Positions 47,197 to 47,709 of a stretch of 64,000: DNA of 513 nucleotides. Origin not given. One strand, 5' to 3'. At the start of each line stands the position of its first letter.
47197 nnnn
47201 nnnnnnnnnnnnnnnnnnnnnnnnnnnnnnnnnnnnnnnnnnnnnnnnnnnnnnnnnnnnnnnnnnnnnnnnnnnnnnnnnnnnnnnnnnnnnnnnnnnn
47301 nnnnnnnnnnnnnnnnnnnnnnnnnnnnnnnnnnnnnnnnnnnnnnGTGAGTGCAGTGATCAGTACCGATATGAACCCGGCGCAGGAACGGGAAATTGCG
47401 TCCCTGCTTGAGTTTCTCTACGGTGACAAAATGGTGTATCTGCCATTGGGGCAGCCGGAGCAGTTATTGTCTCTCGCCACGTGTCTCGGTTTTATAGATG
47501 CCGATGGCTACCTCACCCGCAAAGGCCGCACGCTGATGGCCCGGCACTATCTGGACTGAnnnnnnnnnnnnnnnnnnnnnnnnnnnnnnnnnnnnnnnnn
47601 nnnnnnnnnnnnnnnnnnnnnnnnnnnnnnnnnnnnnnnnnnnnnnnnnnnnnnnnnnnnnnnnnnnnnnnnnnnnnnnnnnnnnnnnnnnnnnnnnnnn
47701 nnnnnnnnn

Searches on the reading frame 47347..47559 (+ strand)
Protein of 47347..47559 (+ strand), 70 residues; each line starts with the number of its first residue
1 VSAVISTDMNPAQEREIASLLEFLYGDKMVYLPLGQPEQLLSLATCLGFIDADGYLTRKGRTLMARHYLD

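Call 7: search_protein_families(library=pfam, proteins=[window:47347-47559:+])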
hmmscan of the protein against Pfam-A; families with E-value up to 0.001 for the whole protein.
window:47347-47559:+ (70 aa): 0 families

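Call 11: find_homologous_proteins(query=window:47347-47559:+)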
Query window:47347-47559:+ (70 aa): 2 proteins with E <= 0.001 among 2 candidates.
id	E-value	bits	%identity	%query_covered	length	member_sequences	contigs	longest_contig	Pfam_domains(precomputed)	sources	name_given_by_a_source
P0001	3.5e-34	133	90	100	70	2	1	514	-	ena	-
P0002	4.0e-15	73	59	100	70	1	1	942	-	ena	-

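Call 15: find_encoding_contigs(protein=P0001, flank=5000)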
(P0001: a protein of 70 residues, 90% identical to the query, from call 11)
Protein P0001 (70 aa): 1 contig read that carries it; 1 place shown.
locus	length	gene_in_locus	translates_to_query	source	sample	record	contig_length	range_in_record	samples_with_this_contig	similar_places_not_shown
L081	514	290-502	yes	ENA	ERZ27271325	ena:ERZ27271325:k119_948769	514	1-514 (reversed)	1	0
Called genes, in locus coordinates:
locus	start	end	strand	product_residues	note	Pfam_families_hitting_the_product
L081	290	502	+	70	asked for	-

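Call 16: find_encoding_contigs(protein=P0002, flank=5000)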
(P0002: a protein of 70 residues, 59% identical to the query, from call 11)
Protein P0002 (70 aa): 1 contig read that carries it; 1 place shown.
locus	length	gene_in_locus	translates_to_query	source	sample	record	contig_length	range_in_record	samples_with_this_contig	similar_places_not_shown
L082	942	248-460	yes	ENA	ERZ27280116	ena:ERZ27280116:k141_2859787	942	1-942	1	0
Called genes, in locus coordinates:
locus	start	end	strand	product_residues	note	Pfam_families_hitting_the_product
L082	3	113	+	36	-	?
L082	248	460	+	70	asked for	-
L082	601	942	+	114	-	?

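Call 22: search_protein_families(library=pfam, alignment_id=A1, max_evalue=1)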
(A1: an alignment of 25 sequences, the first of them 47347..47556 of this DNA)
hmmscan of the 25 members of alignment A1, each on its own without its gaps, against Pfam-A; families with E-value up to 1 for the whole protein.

A. member 1, window:47347-47556:+ (70 aa): 2 families
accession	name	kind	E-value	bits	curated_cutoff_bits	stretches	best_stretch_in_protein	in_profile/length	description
PF24409.1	wHTH-PRTase_assc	-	0.041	14.4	27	1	33-66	24-57/83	wHTH-PRTase associated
PF04408.29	HA2_N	-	0.11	13.1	21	0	46-63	7-24/29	Helicase associated domain (HA2), winged-helix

B. families by the number of members that match (of 25 scanned): 14 families
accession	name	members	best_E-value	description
PF24409.1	wHTH-PRTase_assc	24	5.8e-06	wHTH-PRTase associated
PF12740.14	PETase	3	0.016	PET hydrolase-like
PF08044.16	DUF1707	2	0.0094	DUF1707 SHOCT-like domain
PF03918.19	CcmH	2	0.018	Cytochrome C biogenesis protein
PF01320.23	Colicin_Pyocin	2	0.03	Colicin immunity protein / pyocin immunity protein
PF04408.29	HA2_N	2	0.09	Helicase associated domain (HA2), winged-helix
PF03152.21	UFD1_N1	1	0.026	Ubiquitin fusion degradation protein UFD1, N-terminal subdomain 1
PF17763.6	Asparaginase_C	1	0.045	Glutaminase/Asparaginase C-terminal domain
PF21218.2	Fpg-like_C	1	0.089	Formamidopyrimidine-DNA glycosylase-like, C-terminal domain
PF02980.22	FokI_dom_2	1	0.12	FokI, recognition domain, subdomain 2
PF00651.37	BTB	1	0.13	BTB/POZ domain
PF11848.13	DUF3368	1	0.14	Domain of unknown function (DUF3368)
PF08080.17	zf-RNPHF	1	0.21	RNPHF zinc finger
PF11305.13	DUF3107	1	0.22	Protein of unknown function (DUF3107)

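Call 24: find_related_loci(query=A2, collection=metagenome_contigs, flank=3000)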
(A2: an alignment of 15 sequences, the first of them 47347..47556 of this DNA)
Query A2 (70 aa) in metagenome_contigs; peptide patterns used: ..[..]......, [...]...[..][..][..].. (x = any residue, [..] = any of these).
219 stretches matched a pattern; 93 encode a relative of the query (tblastn E <= 1e-3); the best 80 are kept; 80 distinct loci.
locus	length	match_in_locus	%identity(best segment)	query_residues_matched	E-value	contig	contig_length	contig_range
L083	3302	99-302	62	1-68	7e-24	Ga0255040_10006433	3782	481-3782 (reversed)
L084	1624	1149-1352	62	1-68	8e-24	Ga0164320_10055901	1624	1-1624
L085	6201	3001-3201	63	1-67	1e-23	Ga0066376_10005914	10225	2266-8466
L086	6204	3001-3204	60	1-68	2e-23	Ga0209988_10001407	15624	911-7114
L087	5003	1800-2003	60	1-68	4e-23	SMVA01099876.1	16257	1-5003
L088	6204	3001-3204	60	1-68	6e-23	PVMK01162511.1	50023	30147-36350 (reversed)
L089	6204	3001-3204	59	1-68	4e-22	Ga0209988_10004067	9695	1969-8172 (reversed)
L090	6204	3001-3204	59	1-68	3e-22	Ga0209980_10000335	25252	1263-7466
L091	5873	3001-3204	59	1-68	3e-22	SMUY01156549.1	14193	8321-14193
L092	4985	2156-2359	59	1-68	4e-22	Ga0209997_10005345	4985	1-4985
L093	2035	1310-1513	59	1-68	1e-21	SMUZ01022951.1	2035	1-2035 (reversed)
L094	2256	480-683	57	1-68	2e-21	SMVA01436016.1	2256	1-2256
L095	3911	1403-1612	57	1-70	4e-21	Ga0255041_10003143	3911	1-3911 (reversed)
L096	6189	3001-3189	54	5-67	5e-21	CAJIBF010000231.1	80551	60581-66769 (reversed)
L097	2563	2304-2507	56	1-68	6e-21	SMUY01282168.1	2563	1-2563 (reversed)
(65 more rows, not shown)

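Call 33: find_homologous_proteins(query=A1, max_evalue=0.001)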
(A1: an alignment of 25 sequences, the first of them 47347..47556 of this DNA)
Query A1 (25 sequences) (70 aa, profile of the alignment): 599 proteins with E <= 0.001 among 1567 candidates; the best 120 are listed.
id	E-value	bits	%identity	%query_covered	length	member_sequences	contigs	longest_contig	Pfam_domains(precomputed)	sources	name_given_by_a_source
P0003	2.9e-29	118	48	90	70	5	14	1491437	-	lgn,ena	-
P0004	3.0e-29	118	48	90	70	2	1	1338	-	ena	-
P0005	4.3e-29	118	52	91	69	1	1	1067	-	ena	-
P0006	4.4e-29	118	51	96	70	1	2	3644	-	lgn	-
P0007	7.7e-29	117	52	96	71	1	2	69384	-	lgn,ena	-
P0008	8.1e-29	117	52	96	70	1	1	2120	-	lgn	-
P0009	1.2e-28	116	51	96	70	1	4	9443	-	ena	-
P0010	1.2e-28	116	55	91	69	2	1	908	-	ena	-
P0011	1.3e-28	116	48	94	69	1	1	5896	-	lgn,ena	-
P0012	1.3e-28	116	57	77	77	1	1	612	-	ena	-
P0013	2.0e-28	116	52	90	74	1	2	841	-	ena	-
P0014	2.2e-28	115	54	90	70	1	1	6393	-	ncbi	-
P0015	2.9e-28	115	50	89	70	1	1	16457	-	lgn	-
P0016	3.1e-28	115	48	96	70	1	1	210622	-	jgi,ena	jgi:hypothetical protein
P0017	3.4e-28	115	56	77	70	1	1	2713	-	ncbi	-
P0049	6.3e-27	111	50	100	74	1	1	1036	PF24409.2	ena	-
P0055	7.9e-27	110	57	90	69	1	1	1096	PF24409.2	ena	-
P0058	8.9e-27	110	60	96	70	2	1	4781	-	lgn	-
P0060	1.0e-26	110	66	97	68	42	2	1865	-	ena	-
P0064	1.5e-26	110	57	97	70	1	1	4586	-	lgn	-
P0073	3.8e-26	108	70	77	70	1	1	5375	-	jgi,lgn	-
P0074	4.1e-26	108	64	80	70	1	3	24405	-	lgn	-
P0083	8.8e-26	107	61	96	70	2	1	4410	-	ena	-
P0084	9.2e-26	107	56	77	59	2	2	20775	PF24409.2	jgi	-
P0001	2.2e-25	106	90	100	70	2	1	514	-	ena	-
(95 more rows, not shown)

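Call 36: find_encoding_contigs(protein=P0073, flank=2500, max_places=2)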
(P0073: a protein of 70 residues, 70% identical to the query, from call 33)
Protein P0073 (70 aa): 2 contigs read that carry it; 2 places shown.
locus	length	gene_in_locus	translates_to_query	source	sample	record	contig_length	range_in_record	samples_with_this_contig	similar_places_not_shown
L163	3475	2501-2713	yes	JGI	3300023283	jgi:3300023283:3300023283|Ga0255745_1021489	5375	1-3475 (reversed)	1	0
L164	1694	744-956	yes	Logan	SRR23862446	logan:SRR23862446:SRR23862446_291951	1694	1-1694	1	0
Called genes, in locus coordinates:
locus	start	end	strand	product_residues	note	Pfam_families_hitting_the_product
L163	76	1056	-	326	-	PF08279:HTH_11, PF13280:WYL, PF25583:WCX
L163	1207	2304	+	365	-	PF03969:AFG1_ATPase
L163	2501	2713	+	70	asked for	-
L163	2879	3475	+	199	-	?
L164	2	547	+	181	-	?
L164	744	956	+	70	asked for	-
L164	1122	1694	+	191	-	?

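Call 37: find_encoding_contigs(protein=P0074, flank=2500, max_places=2)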
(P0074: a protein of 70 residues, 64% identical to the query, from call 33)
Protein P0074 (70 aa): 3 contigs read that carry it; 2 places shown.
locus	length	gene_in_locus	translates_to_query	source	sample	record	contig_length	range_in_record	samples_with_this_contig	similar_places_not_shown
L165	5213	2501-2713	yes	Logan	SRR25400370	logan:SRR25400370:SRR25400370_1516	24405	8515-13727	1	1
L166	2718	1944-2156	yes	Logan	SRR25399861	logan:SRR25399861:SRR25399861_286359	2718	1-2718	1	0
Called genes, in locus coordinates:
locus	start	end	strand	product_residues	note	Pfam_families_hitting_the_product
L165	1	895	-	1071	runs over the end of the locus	PF18470:Cas9_a, PF13395:HNH_4, PF18541:RuvC_III, PF22702:Cas9_RuvC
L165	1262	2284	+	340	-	PF03969:AFG1_ATPase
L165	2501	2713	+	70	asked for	-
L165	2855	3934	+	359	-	PF03445:DUF294 (weak)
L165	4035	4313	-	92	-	PF00072:Response_reg (weak)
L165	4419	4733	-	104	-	PF13670:PepSY_2 (weak), PF03413:PepSY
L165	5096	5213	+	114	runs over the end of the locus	PF03795:YCII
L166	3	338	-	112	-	?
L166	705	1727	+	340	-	PF03969:AFG1_ATPase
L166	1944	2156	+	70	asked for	-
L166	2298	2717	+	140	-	?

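Call 38: find_encoding_contigs(protein=P0060, flank=2500, max_places=2)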
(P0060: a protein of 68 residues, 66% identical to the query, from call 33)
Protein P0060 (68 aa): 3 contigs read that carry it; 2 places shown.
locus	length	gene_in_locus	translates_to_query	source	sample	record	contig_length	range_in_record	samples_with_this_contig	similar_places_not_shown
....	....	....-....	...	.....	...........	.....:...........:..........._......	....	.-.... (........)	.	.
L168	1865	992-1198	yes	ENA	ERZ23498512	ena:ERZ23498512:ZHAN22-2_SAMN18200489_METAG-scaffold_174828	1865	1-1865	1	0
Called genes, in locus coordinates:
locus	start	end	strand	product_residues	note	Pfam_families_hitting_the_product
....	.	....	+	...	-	?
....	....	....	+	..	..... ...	-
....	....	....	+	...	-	?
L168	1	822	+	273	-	?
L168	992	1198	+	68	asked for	-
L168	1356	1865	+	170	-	?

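Call 40: predict_structure(alignment_id=A4)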
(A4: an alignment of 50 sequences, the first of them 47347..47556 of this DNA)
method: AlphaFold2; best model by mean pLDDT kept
length: 70 residues; sequences in the alignment: 50
mean_pLDDT: 83.4   pTM: 0.70
mean pLDDT of the five models: 83.4, 81.8, 72.3, 72.2, 72.1
residues with pLDDT >= 90: 39; 70-90: 21; 50-70: 4; < 50: 6
segments of 3 or more residues with pLDDT < 50: 1-6
pLDDT, mean of each block of 10 residues (from residue 1): 54 91 87 78 94 94 86
secondary structure, 60 per line:
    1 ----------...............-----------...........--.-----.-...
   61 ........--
elements in order: H11-25 H37-47 H58-68

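Call 44: fold_search(model_id=the predicted structure, library=pdb)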
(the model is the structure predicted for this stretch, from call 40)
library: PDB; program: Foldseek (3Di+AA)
matches with E <= 10: 56; with E <= 0.001: 0
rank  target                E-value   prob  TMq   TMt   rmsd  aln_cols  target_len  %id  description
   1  4rgr_B                2.0e+00  0.41  0.55  0.32   4.1        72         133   10  Crystal Structure of Putative MarR Family Transcriptional Regulator HcaR from Acinetobacter sp. ADP (released 2015-03-04)
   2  4rgs_B                2.1e+00  0.38  0.55  0.32   4.2        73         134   10  Crystal Structure of Putative MarR Family Transcriptional Regulator HcaR from Acinetobacter sp. ADP complexed with Van (released 2015-03-04)
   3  5x80_C                2.3e+00  0.23  0.45  0.29   6.3        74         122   14  CRYSTAL STRUCTURE OF MYCOBACTERIUM TUBERCULOSIS MARR FAMILY PROTEIN RV2887 COMPLEX WITH SALICYLIC ACID (released 2017-08-09)
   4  8ylm_D                2.4e+00  0.23  0.49  0.27   4.9        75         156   16  Crystal structure of Deinococcus radiodurans HucR in complex with uric acid (released 2024-11-13)
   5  5n08_A                2.5e+00  0.25  0.44  0.27   4.8        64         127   17  Structure of the apo form of the NO response regulator NsrR (released 2017-04-26)
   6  4aih_C                2.7e+00  0.21  0.48  0.31   5.2        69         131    9  Crystal structure of RovA from Yersinia in its free form (released 2012-09-12)
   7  7pik_B                3.1e+00  0.12  0.35  0.07   7.7        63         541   21  Cryo-EM structure of E. coli TnsB in complex with right end fragment of Tn7 transposon (released 2022-06-15)
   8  7od9_C                3.7e+00  0.09  0.39  0.33  14.1        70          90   18  Crystal structure of activated CheY fused to the C-terminal domain of CheF (released 2022-04-27)
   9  7l19_C                4.2e+00  0.15  0.45  0.28   5.2        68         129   12  Crystal structure of the MarR family transcriptional regulator from Enterobacter soli strain LF7 bound to Indole 3 ace (released 2021-12-22)
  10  4lln_J                4.2e+00  0.15  0.50  0.29   5.8        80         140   15  Crystal structure of S. aureus MepR-DNA complex (released 2014-05-14)
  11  1faf_MODEL_1_A        4.2e+00  0.04  0.24  0.23   8.7        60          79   15  NMR STRUCTURE OF THE N-TERMINAL J DOMAIN OF MURINE POLYOMAVIRUS T ANTIGENS. (released 2000-11-22)
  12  4igl_A                5.0e+00  0.20  0.35  0.02   2.9        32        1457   22  Structure of the RHS-repeat containing BC component of the secreted ABC toxin complex from Yersinia entomophaga (released 2013-08-07)
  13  4fx0_A                5.0e+00  0.13  0.45  0.30   5.5        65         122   17  Crystal structure of M. tuberculosis transcriptional regulator MosR (released 2012-09-26)
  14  4w4j_B                5.0e+00  0.08  0.39  0.14   6.9        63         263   14  Crystal structure of EspG3 from the ESX-3 type VII secretion system of M. smegmatis (released 2014-10-01)
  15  7phd_B                5.0e+00  0.08  0.45  0.13   6.7        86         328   14  Chimeric carminomycin-4-O-methyltransferase (DnrK) with a region from 10-decarboxylase TamK (released 2022-09-07)
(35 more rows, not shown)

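Call 48: find_encoding_contigs(protein=P0083, flank=1500, max_places=2)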
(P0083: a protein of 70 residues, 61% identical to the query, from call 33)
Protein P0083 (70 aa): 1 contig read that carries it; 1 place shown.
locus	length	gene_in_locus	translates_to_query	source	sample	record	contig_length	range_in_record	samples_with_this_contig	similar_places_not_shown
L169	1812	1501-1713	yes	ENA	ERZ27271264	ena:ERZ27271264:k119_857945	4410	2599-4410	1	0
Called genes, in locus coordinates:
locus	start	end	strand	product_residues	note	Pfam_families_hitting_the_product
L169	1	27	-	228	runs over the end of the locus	PF04298:Zn_peptidase_2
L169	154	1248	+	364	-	PF03969:AFG1_ATPase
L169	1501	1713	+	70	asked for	-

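Call 49: find_encoding_contigs(protein=P0058, flank=1500, max_places=2)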
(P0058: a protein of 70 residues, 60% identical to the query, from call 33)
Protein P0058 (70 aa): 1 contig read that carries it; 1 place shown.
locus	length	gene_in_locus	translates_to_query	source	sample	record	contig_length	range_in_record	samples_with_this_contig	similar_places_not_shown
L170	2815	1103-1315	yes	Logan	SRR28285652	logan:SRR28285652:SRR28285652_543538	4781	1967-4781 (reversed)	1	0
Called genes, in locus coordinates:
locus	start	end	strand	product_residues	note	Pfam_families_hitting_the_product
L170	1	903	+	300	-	?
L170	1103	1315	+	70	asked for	-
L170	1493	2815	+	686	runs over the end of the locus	PF00009:GTP_EFTU, PF01926:MMR_HSR1 (weak), PF22042:EF-G_D2, PF14492:EFG_III, PF03764:EFG_IV, PF00679:EFG_C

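Call 50: find_encoding_contigs(protein=P0064, flank=1500, max_places=2)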
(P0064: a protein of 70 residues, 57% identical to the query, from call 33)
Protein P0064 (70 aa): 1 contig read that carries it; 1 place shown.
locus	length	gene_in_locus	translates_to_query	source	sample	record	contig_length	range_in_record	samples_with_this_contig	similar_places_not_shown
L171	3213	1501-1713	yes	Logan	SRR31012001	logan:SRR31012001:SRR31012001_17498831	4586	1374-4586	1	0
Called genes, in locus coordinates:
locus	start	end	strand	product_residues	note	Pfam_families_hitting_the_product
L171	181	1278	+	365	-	PF03969:AFG1_ATPase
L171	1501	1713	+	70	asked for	-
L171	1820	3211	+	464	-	?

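Call 72: search_protein_families(library=ncbifam, alignment_id=A1, max_evalue=0.1)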
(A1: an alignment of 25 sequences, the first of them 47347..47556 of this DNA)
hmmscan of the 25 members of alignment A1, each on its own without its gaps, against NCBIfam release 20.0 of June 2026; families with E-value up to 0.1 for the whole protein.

A. member 1, window:47347-47556:+ (70 aa): 0 families

B. families by the number of members that match (of 25 scanned): 1 family
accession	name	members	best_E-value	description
NF041834.1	immunity_TaeI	1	0.074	type VI secretion system immunity protein, TaeI family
